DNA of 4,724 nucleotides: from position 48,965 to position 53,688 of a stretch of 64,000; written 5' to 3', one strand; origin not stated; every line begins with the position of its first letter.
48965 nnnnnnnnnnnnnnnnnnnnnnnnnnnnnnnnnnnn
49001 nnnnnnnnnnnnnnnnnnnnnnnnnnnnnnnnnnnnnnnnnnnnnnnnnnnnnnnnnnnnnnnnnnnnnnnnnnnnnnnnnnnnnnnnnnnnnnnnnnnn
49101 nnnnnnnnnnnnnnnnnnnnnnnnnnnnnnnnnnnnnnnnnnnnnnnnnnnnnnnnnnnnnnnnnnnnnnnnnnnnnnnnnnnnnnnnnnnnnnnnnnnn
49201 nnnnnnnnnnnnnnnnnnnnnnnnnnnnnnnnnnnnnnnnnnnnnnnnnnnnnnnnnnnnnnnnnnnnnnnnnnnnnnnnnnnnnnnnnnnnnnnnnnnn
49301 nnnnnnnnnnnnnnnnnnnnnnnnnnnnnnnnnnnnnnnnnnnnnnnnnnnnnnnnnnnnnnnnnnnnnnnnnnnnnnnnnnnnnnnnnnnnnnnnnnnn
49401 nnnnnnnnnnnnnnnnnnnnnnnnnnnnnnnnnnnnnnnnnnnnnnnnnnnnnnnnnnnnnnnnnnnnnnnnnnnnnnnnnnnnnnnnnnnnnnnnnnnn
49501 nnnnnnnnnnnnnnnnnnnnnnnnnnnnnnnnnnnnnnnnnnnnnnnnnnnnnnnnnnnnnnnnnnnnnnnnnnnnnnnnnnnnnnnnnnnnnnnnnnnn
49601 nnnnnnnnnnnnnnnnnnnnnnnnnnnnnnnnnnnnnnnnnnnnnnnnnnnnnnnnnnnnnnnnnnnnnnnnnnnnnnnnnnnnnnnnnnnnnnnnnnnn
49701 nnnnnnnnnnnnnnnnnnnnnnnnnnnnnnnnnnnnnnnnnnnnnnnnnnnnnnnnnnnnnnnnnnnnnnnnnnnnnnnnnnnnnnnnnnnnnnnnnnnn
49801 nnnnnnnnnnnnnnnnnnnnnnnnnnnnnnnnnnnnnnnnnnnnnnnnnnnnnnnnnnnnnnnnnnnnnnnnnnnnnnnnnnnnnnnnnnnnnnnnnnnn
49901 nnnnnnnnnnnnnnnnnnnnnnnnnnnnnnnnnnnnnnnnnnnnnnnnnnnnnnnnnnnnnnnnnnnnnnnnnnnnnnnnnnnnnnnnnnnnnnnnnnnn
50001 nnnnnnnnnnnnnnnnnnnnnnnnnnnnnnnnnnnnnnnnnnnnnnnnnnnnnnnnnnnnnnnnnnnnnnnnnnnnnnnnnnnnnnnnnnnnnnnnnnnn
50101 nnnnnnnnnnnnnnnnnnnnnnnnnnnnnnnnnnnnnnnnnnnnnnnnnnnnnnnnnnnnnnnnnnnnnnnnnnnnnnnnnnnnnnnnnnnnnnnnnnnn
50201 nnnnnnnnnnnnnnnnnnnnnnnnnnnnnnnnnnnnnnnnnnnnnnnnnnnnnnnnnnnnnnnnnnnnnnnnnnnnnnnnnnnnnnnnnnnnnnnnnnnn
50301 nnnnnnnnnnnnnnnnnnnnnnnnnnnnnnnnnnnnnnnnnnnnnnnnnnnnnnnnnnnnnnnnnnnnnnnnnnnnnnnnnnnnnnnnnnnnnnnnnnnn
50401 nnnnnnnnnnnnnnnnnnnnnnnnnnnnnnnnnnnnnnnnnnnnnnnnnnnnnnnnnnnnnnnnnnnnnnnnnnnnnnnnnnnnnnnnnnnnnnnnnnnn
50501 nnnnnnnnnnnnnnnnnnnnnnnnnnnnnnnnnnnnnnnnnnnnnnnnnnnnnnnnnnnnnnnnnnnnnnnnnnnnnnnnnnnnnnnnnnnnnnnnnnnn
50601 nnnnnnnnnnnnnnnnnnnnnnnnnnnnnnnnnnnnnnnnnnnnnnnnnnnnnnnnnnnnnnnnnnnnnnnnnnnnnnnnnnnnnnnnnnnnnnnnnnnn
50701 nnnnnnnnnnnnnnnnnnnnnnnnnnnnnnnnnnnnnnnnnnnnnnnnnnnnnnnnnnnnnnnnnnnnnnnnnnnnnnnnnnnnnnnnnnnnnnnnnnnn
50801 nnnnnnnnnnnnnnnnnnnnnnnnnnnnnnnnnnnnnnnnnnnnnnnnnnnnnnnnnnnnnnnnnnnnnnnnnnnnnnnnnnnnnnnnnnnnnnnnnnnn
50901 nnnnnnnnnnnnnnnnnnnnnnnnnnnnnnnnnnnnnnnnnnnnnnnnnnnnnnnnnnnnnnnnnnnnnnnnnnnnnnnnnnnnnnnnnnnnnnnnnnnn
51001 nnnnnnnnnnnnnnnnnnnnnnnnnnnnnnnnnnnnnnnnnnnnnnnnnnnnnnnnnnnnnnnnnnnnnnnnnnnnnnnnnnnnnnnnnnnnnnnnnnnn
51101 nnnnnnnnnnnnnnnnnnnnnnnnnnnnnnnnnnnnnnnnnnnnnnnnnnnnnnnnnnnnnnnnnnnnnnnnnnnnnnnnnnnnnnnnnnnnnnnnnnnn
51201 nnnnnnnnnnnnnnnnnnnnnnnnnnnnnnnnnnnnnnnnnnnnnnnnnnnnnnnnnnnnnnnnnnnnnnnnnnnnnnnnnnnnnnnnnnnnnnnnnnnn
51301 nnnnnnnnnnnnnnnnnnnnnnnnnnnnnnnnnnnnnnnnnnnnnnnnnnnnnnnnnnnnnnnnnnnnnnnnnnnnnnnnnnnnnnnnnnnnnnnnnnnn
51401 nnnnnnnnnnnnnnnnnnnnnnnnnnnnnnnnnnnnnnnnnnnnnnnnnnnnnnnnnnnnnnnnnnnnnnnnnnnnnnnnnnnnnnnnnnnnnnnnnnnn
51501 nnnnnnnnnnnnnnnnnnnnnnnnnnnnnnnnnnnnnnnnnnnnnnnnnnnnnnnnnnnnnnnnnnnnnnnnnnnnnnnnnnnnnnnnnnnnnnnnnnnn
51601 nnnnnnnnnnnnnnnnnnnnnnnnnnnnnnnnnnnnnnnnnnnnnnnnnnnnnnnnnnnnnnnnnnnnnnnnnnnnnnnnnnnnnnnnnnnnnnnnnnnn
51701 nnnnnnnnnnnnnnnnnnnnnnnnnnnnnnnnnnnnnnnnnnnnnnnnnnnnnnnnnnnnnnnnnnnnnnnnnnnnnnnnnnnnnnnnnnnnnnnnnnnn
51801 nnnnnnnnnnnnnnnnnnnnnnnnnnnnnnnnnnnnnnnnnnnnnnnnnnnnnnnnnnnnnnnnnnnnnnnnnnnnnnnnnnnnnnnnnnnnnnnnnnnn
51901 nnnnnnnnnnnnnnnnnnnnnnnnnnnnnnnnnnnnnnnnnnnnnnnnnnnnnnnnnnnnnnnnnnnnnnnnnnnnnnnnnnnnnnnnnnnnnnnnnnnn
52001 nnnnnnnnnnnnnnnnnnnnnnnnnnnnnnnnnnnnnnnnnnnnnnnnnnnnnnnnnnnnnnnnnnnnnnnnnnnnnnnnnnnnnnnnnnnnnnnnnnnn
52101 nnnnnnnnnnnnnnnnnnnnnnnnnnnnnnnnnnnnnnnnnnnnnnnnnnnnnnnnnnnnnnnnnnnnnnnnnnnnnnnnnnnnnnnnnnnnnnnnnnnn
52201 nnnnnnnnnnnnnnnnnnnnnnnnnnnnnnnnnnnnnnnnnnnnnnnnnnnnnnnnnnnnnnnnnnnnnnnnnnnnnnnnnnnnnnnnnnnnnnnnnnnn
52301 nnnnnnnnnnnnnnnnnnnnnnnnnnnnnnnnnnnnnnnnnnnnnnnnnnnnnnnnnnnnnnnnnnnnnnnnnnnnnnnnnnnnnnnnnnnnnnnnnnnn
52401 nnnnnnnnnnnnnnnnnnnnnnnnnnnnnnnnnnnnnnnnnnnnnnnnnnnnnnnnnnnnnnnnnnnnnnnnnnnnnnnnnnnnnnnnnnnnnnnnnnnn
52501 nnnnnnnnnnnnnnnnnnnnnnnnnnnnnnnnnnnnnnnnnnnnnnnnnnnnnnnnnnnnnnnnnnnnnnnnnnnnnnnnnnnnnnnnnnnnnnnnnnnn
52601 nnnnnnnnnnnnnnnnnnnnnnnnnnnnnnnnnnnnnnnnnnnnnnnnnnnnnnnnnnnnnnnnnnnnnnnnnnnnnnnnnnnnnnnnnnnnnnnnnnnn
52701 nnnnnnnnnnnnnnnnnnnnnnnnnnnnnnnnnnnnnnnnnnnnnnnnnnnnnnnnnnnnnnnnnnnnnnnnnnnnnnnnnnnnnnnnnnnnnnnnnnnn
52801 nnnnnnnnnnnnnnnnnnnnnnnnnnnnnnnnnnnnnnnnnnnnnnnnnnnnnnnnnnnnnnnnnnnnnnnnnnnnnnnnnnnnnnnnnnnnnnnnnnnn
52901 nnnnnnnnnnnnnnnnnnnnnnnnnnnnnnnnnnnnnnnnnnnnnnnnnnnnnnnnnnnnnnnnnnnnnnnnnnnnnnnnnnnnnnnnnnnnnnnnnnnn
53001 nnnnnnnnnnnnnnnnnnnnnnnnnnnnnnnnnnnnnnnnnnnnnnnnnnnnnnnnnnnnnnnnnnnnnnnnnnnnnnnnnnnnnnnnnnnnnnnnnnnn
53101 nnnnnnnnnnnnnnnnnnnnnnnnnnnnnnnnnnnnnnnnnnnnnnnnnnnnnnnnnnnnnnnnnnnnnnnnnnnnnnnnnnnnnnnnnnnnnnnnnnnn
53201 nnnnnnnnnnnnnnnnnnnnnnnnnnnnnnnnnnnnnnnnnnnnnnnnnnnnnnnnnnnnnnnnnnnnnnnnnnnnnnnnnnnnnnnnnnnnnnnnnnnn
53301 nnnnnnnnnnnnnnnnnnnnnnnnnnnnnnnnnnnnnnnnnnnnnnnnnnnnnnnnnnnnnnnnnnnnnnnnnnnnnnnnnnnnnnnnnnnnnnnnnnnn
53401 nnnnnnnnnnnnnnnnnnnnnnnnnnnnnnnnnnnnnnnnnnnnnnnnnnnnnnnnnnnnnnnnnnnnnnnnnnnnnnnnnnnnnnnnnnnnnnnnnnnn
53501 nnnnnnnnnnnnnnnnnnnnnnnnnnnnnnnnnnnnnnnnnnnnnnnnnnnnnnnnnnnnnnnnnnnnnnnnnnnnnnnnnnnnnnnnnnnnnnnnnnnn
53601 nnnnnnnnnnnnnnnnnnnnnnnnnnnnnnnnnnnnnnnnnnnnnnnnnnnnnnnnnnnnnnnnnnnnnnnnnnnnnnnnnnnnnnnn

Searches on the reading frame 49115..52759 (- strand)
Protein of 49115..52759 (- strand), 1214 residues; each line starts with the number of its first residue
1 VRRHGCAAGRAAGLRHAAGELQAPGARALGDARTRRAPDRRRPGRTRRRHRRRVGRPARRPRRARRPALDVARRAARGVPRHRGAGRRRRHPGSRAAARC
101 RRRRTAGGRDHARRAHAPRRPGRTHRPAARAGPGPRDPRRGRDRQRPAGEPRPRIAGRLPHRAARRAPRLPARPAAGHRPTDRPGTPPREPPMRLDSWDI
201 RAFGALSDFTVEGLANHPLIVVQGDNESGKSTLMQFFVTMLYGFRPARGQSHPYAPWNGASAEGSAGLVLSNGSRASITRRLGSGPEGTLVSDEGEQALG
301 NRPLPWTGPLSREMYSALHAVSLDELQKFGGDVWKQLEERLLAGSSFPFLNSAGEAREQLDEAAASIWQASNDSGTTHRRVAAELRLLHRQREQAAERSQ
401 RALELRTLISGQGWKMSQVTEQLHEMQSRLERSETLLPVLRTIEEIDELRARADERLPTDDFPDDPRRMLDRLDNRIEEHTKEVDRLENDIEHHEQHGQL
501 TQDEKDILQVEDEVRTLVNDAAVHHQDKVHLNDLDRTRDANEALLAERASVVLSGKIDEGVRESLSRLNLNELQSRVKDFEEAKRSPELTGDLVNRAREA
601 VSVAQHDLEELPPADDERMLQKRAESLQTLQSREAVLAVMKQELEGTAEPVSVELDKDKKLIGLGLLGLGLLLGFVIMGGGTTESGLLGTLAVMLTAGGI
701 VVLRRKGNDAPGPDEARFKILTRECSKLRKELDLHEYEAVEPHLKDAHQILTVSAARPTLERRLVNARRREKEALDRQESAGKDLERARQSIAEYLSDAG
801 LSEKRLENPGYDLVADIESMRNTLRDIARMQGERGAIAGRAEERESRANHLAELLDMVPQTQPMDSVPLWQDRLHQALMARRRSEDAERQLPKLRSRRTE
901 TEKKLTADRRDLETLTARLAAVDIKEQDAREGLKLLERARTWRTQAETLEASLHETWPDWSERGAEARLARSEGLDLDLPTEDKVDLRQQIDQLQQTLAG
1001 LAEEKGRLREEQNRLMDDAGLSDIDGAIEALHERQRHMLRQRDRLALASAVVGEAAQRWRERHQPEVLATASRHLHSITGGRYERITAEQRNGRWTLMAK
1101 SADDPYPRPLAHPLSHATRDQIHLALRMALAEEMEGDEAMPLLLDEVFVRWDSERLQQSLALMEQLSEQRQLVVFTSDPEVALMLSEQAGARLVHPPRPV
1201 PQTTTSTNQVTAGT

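Call 35: search_protein_families(library=pfam, proteins=[window:49115-52759:-], max_evalue=0.001)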
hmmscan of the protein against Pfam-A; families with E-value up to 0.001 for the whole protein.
window:49115-52759:- (1214 aa): 3 families
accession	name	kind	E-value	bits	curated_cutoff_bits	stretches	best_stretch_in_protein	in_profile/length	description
PF13514.12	AAA_27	-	2.1e-14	54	22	1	193-394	1-198/206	AAA domain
PF13476.12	AAA_23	-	8e-08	33.6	27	1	200-514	4-200/201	AAA domain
PF02463.25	SMC_N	-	0.00086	19.2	40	0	794-1182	125-202/220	RecF/RecN/SMC N terminal domain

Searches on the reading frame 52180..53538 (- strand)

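Call 35: search_protein_families(library=pfam, proteins=[window:52180-53538:-], max_evalue=0.001)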
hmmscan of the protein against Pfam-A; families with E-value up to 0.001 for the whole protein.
window:52180-53538:- (452 aa): 1 family
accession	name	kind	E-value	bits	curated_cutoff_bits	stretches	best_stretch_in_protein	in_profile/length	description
PF00149.33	Metallophos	-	2.5e-12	48.1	21.5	1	36-237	1-190/191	Calcineurin-like phosphoesterase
